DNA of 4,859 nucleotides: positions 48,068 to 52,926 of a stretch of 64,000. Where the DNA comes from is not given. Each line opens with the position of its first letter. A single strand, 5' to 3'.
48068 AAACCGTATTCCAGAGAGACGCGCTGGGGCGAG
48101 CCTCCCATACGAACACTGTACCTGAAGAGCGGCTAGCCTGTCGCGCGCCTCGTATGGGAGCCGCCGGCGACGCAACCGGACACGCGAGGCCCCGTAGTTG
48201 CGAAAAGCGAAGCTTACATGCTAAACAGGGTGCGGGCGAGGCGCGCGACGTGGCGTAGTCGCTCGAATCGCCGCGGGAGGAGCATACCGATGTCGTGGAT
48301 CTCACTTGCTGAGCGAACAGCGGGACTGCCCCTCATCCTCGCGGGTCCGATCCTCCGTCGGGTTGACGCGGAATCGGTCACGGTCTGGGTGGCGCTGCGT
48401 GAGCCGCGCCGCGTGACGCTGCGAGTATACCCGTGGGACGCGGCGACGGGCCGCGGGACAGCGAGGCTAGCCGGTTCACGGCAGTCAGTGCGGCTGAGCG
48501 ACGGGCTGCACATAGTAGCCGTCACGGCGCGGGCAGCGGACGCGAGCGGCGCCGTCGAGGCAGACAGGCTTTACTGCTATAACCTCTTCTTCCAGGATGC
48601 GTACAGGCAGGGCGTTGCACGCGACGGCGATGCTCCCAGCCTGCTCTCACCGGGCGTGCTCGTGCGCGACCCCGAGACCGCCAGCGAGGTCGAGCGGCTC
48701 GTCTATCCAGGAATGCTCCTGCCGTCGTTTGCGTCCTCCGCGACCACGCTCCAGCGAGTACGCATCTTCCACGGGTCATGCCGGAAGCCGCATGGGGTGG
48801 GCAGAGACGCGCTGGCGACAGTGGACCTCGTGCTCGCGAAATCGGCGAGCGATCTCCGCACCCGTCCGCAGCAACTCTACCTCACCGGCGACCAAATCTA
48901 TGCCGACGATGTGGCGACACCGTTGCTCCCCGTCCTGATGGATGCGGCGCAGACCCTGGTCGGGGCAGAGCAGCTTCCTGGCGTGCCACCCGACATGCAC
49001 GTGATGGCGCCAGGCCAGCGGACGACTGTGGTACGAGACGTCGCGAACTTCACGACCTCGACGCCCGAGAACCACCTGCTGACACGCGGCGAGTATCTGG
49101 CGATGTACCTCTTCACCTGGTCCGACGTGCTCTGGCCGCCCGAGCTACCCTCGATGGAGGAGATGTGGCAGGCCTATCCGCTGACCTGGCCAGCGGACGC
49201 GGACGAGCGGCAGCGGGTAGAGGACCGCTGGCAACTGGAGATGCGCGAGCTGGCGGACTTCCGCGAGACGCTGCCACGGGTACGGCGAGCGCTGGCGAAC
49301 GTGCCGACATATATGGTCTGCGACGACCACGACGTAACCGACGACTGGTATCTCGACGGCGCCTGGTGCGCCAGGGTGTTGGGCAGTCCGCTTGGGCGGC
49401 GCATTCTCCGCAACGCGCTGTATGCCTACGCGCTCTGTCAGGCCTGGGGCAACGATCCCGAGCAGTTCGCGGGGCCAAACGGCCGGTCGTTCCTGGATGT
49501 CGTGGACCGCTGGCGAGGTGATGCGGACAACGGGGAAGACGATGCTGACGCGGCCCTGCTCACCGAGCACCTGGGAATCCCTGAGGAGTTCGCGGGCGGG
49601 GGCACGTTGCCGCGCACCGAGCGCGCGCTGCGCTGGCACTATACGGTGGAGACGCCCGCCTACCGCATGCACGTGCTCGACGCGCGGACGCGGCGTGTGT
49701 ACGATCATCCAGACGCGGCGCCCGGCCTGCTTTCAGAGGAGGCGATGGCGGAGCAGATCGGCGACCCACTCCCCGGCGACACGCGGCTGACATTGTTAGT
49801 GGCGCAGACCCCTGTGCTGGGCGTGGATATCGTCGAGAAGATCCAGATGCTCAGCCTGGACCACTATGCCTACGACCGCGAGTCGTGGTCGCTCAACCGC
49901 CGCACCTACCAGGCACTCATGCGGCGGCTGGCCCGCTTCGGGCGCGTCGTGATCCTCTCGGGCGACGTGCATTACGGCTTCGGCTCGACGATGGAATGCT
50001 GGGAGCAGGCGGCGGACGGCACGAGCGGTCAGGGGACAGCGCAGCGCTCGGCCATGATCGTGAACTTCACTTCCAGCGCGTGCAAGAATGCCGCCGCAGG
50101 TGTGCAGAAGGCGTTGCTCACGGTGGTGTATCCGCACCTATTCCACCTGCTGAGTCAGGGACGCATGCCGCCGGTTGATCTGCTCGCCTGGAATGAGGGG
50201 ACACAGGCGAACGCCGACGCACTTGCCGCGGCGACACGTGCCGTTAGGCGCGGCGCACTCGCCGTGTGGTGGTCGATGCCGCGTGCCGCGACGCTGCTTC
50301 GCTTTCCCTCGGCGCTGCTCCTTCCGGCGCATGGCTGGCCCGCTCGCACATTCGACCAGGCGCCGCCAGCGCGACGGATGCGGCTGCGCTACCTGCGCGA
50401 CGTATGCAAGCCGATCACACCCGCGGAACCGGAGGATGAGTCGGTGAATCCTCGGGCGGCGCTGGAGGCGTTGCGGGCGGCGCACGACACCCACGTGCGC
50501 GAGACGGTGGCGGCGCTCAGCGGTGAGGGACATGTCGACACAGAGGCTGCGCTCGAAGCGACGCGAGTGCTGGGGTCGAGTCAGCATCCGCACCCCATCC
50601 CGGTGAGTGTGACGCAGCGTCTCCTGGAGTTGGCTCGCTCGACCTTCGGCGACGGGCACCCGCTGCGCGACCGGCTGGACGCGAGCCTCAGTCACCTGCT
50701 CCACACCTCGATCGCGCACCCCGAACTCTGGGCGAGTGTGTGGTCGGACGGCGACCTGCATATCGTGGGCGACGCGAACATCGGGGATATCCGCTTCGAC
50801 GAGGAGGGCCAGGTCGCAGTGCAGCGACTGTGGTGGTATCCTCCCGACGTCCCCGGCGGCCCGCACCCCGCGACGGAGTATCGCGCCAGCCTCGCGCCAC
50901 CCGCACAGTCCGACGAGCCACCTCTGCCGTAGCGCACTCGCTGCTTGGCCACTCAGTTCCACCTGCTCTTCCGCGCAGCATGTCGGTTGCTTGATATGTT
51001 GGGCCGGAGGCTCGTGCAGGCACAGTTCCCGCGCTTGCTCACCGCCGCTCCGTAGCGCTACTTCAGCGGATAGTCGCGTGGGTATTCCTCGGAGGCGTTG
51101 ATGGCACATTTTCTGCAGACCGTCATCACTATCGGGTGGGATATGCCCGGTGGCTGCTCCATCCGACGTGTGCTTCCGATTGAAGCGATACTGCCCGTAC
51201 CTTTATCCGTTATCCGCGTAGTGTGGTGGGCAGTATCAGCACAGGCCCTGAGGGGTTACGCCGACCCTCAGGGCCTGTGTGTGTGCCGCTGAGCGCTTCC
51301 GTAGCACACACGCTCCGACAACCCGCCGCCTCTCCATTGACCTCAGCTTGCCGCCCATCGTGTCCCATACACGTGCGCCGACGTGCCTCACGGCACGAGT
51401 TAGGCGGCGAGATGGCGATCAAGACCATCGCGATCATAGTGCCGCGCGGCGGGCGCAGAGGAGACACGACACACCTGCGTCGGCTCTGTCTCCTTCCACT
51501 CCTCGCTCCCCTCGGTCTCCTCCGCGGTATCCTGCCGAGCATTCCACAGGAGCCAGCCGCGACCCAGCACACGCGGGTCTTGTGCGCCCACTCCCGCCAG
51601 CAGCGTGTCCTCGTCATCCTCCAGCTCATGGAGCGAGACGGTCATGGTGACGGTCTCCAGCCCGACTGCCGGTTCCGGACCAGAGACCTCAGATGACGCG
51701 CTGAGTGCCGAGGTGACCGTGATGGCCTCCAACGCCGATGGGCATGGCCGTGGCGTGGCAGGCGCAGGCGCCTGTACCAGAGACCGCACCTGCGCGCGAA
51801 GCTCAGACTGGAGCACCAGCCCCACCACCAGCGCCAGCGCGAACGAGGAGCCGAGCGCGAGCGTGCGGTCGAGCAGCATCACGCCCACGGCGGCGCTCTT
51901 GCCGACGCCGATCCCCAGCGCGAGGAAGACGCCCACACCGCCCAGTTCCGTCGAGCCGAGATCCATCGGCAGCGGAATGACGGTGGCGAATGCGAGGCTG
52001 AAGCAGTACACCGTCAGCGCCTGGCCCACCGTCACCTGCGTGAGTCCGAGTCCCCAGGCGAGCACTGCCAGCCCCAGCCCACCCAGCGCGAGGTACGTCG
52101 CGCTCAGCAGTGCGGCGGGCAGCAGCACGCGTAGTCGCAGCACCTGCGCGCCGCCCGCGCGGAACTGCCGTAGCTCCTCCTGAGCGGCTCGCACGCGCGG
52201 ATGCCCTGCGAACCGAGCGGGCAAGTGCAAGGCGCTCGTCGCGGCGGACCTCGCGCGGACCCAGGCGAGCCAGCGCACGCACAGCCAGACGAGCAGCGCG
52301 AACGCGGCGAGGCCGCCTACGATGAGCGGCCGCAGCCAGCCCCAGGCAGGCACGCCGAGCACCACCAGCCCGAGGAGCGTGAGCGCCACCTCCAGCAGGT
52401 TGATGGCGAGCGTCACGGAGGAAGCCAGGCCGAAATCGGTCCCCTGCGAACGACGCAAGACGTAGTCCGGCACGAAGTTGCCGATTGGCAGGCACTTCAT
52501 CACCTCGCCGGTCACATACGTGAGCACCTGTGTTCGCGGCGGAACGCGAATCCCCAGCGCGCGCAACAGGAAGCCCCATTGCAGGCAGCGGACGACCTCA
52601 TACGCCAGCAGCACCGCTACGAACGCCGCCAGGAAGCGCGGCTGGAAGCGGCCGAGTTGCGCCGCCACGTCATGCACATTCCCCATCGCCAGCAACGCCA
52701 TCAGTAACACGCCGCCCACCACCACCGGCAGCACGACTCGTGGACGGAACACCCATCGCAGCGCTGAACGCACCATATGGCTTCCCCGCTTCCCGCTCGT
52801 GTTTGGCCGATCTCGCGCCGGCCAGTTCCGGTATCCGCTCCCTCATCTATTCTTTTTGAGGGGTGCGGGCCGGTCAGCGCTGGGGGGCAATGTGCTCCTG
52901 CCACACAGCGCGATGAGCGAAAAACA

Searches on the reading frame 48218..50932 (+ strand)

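Call 24: search_protein_families(library=pfam, proteins=[window:48218-50932:+], max_evalue=0.00001)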
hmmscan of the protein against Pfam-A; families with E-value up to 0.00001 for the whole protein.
window:48218-50932:+ (904 aa): 1 family
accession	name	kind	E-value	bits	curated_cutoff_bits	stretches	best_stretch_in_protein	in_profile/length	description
PF09423.15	PhoD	-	4.1e-07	29.9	27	0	339-378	57-102/343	PhoD-like phosphatase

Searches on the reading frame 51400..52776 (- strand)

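Call 24: search_protein_families(library=pfam, proteins=[window:51400-52776:-], max_evalue=0.00001)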
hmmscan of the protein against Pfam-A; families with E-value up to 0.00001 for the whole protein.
window:51400-52776:- (458 aa): 1 family
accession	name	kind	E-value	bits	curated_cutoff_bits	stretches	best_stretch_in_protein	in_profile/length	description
PF03706.18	LPG_synthase_TM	-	1.1e-16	61.6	33.4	1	15-308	2-295/302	Lysylphosphatidylglycerol synthase TM region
